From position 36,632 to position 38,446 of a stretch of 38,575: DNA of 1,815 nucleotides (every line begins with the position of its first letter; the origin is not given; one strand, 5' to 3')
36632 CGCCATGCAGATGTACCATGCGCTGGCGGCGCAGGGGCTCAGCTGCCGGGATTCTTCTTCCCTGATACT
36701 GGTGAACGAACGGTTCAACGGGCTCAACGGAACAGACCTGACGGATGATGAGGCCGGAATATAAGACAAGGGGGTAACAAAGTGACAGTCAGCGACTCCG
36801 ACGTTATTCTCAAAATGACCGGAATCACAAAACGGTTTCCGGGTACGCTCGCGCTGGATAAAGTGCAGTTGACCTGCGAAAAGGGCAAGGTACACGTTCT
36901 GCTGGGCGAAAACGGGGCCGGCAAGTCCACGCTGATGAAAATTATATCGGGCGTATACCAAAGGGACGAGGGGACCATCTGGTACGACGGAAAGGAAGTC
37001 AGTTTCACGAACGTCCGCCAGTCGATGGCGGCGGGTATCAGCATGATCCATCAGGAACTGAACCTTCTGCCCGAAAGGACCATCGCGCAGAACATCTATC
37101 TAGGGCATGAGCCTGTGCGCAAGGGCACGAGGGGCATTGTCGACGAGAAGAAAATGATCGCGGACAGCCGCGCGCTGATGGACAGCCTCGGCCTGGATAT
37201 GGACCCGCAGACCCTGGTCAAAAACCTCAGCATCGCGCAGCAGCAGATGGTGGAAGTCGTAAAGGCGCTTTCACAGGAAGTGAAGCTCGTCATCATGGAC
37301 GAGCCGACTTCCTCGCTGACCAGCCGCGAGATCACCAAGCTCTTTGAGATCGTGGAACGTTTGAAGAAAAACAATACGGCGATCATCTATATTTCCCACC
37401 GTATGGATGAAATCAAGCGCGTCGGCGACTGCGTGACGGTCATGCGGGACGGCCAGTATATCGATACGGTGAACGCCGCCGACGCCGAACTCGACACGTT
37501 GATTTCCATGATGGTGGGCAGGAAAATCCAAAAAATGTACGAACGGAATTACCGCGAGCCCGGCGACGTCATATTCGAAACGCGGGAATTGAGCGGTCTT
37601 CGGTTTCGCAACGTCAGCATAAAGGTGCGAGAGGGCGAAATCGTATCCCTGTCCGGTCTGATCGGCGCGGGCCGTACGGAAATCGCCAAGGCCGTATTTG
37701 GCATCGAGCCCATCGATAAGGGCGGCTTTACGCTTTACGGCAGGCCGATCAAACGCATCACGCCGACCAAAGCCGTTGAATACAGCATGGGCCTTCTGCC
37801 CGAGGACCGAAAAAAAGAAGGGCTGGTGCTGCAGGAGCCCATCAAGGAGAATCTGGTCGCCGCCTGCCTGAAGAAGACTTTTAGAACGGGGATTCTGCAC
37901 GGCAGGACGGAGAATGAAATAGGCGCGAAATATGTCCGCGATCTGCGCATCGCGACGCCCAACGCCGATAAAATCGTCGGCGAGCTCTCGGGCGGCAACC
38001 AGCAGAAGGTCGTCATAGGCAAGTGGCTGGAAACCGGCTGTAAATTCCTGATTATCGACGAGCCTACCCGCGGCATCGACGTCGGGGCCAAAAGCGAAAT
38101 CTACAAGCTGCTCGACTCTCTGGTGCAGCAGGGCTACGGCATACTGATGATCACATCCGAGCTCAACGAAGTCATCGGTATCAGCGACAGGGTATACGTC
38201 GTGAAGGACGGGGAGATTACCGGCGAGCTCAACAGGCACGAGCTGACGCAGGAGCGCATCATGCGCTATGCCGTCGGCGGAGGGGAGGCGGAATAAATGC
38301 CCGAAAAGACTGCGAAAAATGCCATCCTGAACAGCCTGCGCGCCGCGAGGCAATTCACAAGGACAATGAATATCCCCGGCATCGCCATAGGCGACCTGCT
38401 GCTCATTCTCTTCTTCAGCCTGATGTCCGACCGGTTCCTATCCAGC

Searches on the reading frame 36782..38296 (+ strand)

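Call 72: search_protein_families(library=pfam, proteins=[window:36782-38296:+], max_evalue=0.0001)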
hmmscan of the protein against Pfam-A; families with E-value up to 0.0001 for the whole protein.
window:36782-38296:+ (504 aa): 3 families
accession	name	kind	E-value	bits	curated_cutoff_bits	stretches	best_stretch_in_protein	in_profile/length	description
PF00005.33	ABC_tran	-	2.4e-50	171.1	25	2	25-177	1-137/137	ABC transporter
PF13304.12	AAA_21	-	6.8e-11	43.2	27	0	37-94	1-50/304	AAA domain, putative AbiEii toxin, Type IV TA system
PF13604.12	AAA_30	-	3.5e-06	27.3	27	1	30-129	12-103/191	AAA domain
